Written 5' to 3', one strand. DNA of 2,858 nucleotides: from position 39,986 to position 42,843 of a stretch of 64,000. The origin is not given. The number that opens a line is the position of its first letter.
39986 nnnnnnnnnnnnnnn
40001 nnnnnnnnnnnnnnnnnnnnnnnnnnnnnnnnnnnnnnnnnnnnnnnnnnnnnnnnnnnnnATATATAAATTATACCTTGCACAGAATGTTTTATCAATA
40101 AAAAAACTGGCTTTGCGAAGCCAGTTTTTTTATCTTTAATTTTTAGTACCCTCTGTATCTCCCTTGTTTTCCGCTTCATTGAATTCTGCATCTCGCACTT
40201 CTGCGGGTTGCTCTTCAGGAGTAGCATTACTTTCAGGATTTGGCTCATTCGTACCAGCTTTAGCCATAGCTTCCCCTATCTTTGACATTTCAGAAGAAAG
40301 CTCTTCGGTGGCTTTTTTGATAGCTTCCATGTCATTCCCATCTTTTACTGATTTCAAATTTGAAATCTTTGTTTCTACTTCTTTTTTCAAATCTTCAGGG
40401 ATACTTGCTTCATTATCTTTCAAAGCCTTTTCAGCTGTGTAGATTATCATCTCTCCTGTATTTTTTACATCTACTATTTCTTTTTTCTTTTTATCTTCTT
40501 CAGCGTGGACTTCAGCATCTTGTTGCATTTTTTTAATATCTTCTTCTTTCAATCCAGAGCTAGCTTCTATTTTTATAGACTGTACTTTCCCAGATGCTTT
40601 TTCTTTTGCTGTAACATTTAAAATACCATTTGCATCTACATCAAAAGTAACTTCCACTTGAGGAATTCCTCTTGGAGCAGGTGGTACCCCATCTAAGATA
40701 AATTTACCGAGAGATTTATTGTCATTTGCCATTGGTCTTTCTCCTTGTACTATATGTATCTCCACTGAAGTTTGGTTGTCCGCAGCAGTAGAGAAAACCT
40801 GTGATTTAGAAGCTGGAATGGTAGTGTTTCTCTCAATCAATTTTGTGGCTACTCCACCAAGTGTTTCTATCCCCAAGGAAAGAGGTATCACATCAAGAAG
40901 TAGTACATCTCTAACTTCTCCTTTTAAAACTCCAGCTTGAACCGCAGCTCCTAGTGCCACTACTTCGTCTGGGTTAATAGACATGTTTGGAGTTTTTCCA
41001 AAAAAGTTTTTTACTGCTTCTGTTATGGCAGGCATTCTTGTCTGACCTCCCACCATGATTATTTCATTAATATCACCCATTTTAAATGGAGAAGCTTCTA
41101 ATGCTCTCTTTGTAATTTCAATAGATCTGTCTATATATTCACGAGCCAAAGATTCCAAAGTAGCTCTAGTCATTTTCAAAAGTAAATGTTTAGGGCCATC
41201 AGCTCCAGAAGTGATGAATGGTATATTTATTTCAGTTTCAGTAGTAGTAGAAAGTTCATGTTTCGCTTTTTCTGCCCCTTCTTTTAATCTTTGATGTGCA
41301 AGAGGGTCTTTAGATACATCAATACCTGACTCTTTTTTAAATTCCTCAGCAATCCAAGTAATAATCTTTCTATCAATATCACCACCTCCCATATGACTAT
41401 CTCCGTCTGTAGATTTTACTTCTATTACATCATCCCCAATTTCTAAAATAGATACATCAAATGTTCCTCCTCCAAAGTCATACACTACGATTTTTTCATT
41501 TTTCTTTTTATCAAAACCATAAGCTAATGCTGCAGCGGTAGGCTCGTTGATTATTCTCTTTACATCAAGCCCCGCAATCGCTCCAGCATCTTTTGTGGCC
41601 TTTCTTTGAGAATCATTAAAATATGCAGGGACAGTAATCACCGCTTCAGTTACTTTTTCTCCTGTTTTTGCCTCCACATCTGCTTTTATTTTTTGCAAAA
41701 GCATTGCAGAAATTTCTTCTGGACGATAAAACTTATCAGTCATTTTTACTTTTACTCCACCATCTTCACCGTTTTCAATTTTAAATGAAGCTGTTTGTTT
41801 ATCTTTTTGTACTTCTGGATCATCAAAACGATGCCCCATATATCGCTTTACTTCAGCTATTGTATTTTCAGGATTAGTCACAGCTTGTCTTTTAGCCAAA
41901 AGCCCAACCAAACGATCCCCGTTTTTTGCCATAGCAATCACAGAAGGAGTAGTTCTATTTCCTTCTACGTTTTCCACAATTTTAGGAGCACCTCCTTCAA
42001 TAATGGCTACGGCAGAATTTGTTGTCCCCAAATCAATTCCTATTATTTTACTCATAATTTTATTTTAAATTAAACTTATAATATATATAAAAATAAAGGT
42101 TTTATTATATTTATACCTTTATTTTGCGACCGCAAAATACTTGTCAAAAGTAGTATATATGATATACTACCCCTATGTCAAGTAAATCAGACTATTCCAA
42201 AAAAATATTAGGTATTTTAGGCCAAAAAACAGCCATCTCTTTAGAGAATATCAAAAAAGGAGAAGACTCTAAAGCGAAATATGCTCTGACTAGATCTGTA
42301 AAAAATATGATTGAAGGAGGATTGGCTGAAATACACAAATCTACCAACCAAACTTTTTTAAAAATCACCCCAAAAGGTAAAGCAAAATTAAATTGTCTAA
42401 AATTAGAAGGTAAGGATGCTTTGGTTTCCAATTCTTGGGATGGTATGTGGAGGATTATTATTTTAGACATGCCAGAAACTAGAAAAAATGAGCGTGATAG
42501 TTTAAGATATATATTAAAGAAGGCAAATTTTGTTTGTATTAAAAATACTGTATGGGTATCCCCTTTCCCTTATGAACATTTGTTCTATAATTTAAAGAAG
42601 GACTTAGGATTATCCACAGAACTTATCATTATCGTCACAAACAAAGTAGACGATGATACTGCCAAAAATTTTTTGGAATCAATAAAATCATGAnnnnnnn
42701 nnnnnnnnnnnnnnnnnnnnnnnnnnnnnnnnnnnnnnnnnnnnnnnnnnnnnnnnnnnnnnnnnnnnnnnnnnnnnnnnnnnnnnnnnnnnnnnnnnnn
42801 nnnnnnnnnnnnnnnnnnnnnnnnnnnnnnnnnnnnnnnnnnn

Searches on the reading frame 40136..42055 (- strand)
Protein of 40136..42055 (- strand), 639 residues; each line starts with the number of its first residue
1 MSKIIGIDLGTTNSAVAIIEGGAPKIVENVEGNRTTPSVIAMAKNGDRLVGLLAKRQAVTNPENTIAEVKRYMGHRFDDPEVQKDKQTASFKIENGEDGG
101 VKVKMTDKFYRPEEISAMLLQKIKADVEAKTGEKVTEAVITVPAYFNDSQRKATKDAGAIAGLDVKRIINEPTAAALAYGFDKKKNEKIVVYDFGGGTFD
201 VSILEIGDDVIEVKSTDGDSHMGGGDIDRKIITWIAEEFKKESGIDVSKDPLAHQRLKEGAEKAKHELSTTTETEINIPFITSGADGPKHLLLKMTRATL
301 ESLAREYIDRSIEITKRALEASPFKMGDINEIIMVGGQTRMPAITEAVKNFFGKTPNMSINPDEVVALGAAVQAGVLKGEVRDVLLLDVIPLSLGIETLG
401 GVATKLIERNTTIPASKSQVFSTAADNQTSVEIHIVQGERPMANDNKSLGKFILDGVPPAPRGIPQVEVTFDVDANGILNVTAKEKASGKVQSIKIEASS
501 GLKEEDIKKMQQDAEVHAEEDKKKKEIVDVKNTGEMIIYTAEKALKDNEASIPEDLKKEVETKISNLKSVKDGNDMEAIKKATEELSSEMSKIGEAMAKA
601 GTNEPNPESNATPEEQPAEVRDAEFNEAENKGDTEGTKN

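Call 94: search_protein_families(library=pfam, proteins=[window:40136-42055:-], max_evalue=0.001)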
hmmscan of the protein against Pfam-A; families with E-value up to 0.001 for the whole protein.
window:40136-42055:- (639 aa): 3 families
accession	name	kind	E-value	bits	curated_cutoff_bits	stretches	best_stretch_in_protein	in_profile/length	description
PF00012.26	HSP70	-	4.8e-245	814.8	20.6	1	4-598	1-598/599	Hsp70 protein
PF06723.19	MreB_Mbl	-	2.9e-17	63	27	1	116-372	74-317/327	MreB/Mbl protein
PF02782.22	FGGY_C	-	1.9e-05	25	27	1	290-376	119-196/198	FGGY family of carbohydrate kinases, C-terminal domain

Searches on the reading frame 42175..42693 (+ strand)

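Call 94: search_protein_families(library=pfam, proteins=[window:42175-42693:+], max_evalue=0.001)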
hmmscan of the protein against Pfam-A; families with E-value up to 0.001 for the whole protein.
window:42175-42693:+ (172 aa): 1 family
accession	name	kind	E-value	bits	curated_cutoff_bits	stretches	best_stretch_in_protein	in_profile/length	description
PF20803.2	PaaX_M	-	7.5e-19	68.1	24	1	86-163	2-79/83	PaaX protein central Cas2-like domain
